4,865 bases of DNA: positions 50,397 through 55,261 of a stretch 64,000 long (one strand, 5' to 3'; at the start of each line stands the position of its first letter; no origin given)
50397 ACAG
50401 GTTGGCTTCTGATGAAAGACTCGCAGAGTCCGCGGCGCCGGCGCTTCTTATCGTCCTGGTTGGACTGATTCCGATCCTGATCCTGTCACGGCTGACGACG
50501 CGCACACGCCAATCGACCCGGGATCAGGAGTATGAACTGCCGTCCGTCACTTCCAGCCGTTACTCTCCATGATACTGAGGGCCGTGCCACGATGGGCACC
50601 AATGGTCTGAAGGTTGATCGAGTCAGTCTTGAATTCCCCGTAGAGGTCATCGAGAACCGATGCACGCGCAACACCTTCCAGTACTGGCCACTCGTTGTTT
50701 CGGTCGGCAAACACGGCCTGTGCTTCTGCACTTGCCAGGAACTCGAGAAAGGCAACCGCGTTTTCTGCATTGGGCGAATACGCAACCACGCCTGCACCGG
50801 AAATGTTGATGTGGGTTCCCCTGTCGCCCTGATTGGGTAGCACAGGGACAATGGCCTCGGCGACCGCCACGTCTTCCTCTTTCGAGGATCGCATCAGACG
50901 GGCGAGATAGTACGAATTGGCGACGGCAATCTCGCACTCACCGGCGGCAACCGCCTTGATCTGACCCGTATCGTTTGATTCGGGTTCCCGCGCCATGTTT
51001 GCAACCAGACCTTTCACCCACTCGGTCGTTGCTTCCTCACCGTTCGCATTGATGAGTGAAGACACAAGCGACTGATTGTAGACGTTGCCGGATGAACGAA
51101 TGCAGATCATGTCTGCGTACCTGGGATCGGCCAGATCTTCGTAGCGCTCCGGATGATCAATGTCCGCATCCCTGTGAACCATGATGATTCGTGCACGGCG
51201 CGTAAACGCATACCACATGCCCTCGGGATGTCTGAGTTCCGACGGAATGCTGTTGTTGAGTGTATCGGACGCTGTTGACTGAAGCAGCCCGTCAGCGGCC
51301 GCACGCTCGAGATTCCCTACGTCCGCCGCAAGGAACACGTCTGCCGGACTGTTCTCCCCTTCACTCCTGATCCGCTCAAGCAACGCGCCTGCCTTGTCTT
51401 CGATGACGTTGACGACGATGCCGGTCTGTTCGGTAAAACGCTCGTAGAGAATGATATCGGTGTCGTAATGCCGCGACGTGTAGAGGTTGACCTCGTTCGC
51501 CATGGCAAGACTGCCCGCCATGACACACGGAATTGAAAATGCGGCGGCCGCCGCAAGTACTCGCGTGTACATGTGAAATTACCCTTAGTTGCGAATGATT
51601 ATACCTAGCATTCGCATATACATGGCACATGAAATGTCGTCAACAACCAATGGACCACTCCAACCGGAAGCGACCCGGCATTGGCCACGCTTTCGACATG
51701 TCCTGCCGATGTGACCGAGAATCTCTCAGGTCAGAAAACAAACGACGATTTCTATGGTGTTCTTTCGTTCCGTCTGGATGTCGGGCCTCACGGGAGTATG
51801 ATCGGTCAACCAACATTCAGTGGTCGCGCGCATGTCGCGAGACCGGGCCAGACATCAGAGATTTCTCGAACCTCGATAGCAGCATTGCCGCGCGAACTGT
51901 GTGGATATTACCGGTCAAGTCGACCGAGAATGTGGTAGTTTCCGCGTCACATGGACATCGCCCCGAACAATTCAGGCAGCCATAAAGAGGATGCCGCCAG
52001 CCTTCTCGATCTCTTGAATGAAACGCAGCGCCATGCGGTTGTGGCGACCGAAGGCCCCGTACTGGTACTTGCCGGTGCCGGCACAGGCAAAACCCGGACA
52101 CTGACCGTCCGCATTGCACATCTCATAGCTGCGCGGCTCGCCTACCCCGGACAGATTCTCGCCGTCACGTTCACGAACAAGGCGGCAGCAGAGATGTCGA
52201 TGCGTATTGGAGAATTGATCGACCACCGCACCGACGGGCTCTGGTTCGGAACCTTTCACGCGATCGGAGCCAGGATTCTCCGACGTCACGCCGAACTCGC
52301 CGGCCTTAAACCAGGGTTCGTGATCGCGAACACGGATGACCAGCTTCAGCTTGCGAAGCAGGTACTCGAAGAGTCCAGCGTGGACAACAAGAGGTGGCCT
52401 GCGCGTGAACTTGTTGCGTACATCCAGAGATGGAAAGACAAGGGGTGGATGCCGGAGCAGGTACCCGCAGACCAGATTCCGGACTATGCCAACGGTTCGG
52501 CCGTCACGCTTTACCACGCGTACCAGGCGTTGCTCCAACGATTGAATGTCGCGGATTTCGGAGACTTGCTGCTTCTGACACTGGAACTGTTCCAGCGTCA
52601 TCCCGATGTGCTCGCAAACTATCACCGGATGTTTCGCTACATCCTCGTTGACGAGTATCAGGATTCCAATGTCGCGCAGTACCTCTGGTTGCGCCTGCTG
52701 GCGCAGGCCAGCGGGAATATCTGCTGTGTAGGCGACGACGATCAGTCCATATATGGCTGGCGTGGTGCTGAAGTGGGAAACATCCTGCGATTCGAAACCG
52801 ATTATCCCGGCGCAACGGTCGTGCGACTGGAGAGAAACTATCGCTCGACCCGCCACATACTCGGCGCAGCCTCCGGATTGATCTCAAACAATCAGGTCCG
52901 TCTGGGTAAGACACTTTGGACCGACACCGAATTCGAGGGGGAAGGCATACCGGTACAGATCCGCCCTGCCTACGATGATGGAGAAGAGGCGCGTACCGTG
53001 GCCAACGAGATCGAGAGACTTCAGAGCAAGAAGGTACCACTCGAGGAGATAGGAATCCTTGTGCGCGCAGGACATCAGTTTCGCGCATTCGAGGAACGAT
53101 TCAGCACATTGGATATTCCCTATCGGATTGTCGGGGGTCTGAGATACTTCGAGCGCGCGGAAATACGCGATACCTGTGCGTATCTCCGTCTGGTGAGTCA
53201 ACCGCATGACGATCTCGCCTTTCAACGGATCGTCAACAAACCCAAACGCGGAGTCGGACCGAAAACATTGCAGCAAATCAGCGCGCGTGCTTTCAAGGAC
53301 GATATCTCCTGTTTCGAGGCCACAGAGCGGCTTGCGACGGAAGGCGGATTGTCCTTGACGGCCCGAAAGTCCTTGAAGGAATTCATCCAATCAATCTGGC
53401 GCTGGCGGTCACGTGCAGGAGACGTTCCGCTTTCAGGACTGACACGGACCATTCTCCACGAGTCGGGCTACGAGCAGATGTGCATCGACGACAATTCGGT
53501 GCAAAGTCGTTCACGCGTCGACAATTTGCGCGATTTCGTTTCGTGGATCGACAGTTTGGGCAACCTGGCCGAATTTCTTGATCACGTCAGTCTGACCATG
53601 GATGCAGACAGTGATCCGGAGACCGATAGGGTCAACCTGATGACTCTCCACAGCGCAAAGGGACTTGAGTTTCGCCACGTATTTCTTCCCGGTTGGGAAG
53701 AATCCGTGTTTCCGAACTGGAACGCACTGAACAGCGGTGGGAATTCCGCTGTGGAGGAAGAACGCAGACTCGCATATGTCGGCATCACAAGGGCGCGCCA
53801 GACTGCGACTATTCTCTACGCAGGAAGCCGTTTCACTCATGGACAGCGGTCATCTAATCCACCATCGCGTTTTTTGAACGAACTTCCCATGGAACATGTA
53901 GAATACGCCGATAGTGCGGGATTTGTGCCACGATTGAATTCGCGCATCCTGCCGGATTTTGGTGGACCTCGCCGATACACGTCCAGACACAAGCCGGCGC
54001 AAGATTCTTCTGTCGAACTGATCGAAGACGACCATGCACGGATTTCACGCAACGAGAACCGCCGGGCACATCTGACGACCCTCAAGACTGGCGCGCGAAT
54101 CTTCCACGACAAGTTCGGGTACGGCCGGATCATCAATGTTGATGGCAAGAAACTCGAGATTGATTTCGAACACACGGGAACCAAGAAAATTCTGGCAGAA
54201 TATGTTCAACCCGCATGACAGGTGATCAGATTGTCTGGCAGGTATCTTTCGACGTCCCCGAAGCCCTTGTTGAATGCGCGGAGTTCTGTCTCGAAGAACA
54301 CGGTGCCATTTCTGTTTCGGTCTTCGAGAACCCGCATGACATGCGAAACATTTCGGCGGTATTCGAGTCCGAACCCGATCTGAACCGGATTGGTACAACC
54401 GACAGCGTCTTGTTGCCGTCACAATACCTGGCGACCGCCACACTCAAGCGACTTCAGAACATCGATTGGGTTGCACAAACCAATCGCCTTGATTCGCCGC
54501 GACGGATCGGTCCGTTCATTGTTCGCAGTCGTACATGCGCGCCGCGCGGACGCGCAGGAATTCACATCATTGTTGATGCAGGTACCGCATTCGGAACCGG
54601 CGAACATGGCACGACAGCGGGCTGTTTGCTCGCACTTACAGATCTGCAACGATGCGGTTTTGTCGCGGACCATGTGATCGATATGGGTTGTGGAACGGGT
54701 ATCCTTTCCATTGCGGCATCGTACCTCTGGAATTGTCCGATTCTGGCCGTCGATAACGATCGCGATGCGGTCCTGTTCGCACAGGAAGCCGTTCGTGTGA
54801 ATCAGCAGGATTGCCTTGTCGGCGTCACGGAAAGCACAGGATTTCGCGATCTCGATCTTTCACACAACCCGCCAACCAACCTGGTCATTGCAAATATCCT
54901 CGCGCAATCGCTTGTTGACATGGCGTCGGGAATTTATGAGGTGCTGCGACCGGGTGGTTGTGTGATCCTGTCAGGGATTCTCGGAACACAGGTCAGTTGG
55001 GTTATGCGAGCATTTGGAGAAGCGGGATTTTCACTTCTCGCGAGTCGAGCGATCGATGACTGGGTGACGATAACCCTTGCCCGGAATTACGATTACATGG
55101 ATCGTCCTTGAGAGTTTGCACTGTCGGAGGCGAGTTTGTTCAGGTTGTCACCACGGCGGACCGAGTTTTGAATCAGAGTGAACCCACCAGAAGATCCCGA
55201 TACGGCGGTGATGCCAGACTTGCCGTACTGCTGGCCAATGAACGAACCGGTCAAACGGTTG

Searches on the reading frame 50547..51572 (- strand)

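Call 35: search_protein_families(library=pfam, proteins=[window:50547-51572:-], max_evalue=0.00001)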
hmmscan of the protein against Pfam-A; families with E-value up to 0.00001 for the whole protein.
window:50547-51572:- (341 aa): 4 families
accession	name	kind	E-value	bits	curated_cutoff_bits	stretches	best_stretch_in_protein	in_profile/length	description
PF13343.11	SBP_bac_6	-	2.2e-22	80.2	24.6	1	75-302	2-220/245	Bacterial extracellular solute-binding protein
PF01547.30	SBP_bac_1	-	1.4e-15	58.6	26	1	44-286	15-307/307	Bacterial extracellular solute-binding protein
PF13531.11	SBP_bac_11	-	1.9e-15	57.7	25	1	44-290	18-223/227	Bacterial extracellular solute-binding protein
PF13416.11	SBP_bac_8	-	1.1e-14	55.3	27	1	43-303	3-267/279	Bacterial extracellular solute-binding protein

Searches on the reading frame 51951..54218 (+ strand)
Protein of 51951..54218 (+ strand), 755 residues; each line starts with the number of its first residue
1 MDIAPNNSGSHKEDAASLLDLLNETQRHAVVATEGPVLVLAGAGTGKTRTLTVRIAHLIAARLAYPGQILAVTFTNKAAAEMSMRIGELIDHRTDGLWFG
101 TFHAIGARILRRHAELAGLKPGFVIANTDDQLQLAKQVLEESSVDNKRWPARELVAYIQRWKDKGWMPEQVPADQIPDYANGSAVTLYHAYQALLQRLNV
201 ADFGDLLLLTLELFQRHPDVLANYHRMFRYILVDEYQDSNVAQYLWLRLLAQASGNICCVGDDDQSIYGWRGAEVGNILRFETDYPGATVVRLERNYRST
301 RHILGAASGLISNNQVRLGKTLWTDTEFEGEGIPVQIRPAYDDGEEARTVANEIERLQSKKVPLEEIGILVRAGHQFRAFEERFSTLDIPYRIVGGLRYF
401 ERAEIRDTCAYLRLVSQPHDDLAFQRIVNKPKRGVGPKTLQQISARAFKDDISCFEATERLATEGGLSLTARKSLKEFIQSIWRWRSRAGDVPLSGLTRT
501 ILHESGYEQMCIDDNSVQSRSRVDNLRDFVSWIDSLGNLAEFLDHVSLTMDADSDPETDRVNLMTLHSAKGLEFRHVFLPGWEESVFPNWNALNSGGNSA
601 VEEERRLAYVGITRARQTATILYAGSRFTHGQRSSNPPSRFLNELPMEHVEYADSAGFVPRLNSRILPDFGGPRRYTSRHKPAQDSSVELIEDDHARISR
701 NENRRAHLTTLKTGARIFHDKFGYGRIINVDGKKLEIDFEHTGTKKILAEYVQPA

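Call 35: search_protein_families(library=pfam, proteins=[window:51951-54218:+], max_evalue=0.00001)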
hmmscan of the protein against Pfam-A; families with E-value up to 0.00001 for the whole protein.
window:51951-54218:+ (755 aa): 5 families
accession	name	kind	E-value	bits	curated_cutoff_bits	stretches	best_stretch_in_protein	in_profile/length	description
PF00580.27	UvrD-helicase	-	3.6e-85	286.4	23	1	22-286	1-271/271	UvrD/REP helicase N-terminal domain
PF13361.12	UvrD_C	-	2.3e-62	211.9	25.6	2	291-445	1-152/350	UvrD-like helicase C-terminal domain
PF13245.12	AAA_19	-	1.9e-19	70.6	25.1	1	26-269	1-132/134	AAA domain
PF13604.12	AAA_30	-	4.9e-08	33.4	27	0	22-87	2-67/191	AAA domain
PF13538.12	UvrD_C_2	-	6.1e-07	29.7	27.4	0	563-579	4-20/52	UvrD-like helicase C-terminal domain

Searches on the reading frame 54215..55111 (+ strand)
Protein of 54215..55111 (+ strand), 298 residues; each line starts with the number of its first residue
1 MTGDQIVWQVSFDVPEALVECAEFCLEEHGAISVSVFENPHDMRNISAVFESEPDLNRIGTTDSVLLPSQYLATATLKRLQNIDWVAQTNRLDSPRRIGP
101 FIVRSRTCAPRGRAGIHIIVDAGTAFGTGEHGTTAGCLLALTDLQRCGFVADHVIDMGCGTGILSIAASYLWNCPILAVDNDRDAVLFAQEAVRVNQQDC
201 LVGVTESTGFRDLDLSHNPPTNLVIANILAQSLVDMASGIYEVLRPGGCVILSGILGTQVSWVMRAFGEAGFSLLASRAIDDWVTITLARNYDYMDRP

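Call 35: search_protein_families(library=pfam, proteins=[window:54215-55111:+], max_evalue=0.00001)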
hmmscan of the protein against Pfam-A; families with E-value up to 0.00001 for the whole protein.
window:54215-55111:+ (298 aa): 3 families
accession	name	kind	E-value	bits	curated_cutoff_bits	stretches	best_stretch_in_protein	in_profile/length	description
PF06325.19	PrmA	-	1.7e-49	169.4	22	1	41-290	53-295/296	Ribosomal protein L11 methyltransferase (PrmA)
PF05175.20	MTS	-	8.3e-08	32.5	23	1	141-237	24-126/170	Methyltransferase small domain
PF13649.12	Methyltransf_25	-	2.4e-06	28.6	27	1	154-248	1-97/97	Methyltransferase domain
